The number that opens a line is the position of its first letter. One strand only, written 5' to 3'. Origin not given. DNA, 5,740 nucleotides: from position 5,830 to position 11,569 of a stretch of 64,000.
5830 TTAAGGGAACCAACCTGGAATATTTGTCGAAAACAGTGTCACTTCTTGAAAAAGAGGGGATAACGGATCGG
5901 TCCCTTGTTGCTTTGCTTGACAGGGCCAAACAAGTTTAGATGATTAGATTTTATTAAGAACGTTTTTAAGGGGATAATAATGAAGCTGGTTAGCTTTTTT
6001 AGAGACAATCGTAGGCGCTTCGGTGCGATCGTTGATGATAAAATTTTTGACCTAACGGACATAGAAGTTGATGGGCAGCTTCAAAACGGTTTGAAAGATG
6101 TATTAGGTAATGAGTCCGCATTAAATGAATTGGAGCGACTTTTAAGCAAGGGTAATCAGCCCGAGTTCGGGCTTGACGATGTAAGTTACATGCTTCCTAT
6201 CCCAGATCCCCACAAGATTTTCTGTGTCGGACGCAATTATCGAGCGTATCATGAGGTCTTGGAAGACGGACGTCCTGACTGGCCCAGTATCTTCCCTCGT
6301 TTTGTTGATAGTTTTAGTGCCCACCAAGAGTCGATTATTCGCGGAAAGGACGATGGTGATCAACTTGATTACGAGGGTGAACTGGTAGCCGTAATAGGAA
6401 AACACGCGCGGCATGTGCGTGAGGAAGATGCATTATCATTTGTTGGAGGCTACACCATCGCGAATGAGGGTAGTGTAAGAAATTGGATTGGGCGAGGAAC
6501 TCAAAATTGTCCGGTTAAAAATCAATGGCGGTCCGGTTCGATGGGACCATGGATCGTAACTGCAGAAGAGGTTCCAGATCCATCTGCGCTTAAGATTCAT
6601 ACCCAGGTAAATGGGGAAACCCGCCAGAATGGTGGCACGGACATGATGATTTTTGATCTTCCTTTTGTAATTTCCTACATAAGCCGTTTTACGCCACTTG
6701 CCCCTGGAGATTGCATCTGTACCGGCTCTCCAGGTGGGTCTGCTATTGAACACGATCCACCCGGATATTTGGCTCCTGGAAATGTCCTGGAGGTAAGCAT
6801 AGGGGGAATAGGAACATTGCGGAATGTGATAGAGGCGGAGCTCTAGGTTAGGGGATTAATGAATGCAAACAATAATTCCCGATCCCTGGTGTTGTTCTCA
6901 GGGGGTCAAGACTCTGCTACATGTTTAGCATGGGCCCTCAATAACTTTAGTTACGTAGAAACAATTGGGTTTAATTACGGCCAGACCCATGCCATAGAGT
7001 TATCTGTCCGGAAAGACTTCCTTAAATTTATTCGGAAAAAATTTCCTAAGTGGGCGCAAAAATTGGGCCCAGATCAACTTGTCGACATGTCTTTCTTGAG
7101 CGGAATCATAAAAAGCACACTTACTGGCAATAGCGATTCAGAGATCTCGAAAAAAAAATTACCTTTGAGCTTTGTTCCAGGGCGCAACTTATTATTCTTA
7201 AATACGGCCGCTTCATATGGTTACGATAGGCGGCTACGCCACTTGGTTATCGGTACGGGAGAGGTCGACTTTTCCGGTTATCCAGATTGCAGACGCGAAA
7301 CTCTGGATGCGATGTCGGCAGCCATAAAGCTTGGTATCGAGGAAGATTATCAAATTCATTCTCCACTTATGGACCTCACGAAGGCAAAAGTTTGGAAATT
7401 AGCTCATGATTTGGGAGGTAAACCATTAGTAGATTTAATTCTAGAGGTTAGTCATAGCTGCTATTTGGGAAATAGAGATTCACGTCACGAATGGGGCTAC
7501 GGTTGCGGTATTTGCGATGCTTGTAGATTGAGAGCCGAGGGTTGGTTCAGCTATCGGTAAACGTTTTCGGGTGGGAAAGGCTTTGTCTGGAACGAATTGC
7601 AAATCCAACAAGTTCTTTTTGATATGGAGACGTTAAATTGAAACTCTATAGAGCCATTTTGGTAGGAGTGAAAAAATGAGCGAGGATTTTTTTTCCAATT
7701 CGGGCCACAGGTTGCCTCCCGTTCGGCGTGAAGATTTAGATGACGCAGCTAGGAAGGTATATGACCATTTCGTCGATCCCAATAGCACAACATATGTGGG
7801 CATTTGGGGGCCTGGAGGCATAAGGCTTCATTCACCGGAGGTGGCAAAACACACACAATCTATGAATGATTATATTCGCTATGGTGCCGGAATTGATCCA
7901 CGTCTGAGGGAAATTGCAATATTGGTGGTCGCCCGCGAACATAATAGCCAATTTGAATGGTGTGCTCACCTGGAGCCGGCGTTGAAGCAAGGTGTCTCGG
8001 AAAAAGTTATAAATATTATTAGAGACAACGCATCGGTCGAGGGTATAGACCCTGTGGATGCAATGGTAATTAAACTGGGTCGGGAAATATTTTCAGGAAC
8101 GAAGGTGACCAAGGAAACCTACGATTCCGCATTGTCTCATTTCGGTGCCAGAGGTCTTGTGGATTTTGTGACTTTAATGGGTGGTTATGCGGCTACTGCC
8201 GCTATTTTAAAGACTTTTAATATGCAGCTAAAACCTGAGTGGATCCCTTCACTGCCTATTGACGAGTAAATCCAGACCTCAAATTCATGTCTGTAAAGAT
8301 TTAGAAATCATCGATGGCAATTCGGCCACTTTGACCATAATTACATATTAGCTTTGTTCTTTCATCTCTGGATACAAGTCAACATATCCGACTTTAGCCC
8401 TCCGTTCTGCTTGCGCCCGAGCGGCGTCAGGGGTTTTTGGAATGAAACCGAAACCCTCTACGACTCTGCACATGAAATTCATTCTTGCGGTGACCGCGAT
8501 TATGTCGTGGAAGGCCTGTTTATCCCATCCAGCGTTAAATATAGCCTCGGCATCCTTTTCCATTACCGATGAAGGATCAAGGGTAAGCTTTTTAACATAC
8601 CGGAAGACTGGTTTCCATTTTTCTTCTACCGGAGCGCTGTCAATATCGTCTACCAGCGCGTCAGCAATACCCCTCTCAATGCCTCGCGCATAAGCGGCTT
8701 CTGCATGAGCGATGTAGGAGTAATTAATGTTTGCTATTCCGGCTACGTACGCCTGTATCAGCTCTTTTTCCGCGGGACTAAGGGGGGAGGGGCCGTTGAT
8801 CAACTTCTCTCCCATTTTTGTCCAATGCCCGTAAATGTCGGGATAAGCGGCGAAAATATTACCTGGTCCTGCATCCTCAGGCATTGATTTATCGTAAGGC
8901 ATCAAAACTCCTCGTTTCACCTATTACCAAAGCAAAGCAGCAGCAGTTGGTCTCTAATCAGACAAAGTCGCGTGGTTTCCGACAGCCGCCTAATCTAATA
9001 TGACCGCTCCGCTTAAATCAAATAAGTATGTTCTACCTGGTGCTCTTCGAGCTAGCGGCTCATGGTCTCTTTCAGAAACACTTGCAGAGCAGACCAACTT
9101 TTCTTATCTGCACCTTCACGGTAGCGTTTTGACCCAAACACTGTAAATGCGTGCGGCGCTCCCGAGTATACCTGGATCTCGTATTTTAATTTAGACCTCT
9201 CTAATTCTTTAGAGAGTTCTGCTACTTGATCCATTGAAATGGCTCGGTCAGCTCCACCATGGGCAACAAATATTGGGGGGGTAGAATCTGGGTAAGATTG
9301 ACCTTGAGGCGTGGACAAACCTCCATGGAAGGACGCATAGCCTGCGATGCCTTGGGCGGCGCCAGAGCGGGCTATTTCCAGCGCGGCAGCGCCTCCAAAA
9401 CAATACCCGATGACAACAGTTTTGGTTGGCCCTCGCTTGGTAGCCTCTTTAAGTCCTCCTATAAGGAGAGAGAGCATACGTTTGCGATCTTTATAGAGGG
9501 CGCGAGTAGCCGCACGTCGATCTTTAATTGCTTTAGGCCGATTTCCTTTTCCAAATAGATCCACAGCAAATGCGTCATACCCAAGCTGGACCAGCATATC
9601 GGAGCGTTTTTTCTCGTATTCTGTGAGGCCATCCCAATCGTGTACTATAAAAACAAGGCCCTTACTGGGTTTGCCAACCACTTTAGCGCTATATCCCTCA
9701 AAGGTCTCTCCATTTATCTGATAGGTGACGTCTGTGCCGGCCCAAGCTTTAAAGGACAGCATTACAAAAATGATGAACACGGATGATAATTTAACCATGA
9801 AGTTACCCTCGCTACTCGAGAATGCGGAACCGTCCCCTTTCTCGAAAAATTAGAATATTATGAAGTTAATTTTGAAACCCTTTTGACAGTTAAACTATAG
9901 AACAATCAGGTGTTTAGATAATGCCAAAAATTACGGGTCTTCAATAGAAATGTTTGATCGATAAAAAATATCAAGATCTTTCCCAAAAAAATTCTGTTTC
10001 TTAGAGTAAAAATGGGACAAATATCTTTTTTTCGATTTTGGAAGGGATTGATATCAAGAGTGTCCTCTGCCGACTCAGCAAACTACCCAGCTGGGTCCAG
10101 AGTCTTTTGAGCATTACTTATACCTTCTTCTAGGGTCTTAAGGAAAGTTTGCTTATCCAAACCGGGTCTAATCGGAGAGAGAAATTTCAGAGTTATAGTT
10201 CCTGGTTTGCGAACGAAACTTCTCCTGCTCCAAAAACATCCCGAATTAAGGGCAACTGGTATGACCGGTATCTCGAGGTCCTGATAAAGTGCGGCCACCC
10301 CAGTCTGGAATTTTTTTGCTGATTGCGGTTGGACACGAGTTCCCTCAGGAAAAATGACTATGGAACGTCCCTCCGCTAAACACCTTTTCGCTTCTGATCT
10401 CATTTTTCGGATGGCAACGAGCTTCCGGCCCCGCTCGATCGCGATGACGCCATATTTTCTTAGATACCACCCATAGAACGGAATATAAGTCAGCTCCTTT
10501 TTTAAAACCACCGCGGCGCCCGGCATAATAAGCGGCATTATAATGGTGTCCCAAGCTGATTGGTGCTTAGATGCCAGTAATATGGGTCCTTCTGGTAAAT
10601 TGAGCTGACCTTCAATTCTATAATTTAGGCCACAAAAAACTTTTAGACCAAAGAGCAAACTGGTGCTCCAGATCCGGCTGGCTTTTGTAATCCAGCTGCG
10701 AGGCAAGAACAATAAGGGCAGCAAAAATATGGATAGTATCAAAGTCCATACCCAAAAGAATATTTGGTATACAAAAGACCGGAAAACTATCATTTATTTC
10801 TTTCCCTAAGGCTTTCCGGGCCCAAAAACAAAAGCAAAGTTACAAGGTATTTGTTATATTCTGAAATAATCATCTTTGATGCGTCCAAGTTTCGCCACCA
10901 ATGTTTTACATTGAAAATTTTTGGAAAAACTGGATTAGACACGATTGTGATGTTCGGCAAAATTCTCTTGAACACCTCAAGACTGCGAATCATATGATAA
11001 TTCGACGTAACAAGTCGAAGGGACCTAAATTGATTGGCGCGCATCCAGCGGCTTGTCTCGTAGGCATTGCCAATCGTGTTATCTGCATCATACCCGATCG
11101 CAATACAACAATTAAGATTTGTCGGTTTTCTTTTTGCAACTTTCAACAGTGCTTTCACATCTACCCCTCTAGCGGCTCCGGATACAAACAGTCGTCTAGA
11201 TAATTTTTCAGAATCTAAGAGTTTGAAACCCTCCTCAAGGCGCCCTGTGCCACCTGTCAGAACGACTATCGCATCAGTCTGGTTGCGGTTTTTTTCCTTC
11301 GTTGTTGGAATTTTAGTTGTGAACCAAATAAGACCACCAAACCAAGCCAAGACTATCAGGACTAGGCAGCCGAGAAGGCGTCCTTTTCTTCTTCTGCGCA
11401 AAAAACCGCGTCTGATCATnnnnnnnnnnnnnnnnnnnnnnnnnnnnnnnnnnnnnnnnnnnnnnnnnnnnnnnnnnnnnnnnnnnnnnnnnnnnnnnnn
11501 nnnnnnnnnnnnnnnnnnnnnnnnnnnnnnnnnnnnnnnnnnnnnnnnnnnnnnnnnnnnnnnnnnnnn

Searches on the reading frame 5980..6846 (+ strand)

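Call 85: search_protein_families(library=pfam, proteins=[window:5980-6846:+], max_evalue=0.00001)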
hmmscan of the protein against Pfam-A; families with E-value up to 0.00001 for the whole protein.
window:5980-6846:+ (288 aa): 1 family
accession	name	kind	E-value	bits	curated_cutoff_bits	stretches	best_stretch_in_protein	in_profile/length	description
PF01557.24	FAA_hydrolase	-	2.1e-55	188.1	23.9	1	79-284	1-213/214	Fumarylacetoacetate (FAA) hydrolase C-terminal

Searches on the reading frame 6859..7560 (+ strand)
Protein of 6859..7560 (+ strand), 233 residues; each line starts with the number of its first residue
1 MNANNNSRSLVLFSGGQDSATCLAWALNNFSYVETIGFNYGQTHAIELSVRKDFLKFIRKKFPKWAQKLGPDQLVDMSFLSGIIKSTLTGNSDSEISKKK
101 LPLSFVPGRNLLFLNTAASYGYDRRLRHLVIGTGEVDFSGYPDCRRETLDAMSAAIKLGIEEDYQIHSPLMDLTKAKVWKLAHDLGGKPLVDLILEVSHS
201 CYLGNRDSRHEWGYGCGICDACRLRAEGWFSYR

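Call 85: search_protein_families(library=pfam, proteins=[window:6859-7560:+], max_evalue=0.00001)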
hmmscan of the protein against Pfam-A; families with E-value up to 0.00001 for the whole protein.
window:6859-7560:+ (233 aa): 1 family
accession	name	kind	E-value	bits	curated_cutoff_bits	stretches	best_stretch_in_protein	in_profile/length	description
PF06508.19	QueC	-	7.9e-60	202.4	22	1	9-231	2-208/210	Queuosine biosynthesis protein QueC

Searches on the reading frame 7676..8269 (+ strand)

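Call 85: search_protein_families(library=pfam, proteins=[window:7676-8269:+], max_evalue=0.00001)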
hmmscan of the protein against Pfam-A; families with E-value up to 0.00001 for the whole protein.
window:7676-8269:+ (197 aa): 1 family
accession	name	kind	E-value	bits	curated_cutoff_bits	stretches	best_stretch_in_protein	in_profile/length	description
PF02627.25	CMD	-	3.7e-08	33.7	23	1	54-123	1-71/84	Carboxymuconolactone decarboxylase family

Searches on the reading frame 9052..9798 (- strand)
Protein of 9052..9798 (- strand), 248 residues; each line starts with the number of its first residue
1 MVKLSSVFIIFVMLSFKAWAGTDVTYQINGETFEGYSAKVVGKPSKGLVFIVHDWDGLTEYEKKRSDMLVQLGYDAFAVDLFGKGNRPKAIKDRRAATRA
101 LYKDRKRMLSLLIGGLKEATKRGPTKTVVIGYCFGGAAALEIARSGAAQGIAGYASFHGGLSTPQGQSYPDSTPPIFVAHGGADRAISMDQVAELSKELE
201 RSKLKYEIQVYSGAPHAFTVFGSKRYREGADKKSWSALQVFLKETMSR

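Call 85: search_protein_families(library=pfam, proteins=[window:9052-9798:-], max_evalue=0.00001)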
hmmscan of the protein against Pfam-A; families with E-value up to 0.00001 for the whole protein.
window:9052-9798:- (248 aa): 2 families
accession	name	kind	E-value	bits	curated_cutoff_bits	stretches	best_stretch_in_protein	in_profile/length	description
PF01738.24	DLH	-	4.8e-36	124.8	21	1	34-244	2-215/217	Dienelactone hydrolase family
PF12146.15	Hydrolase_4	-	3.5e-07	30.2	27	0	45-148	3-99/239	Serine aminopeptidase, S33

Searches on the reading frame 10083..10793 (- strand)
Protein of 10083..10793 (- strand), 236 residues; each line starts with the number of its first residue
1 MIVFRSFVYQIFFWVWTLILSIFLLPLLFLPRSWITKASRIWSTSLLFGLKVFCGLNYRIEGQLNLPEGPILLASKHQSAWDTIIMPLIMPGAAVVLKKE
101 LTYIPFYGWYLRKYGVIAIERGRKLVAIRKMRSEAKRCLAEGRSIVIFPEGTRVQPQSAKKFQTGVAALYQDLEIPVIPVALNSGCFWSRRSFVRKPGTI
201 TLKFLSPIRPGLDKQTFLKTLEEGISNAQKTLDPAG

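Call 86: search_protein_families(library=pfam, proteins=[window:10083-10793:-], max_evalue=0.00001)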
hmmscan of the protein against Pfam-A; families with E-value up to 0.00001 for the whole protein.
window:10083-10793:- (236 aa): 1 family
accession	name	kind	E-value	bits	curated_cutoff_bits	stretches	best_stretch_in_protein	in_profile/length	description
PF01553.26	Acyltransferase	-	2.1e-26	92.8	23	1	59-182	3-131/132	Acyltransferase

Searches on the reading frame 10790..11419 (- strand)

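Call 86: search_protein_families(library=pfam, proteins=[window:10790-11419:-], max_evalue=0.00001)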
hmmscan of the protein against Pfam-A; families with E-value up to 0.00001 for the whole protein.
window:10790-11419:- (209 aa): 1 family
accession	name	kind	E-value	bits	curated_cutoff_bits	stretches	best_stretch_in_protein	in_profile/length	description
PF02698.23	DUF218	-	2.6e-13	50.5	27.6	1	49-188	1-131/133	DUF218 domain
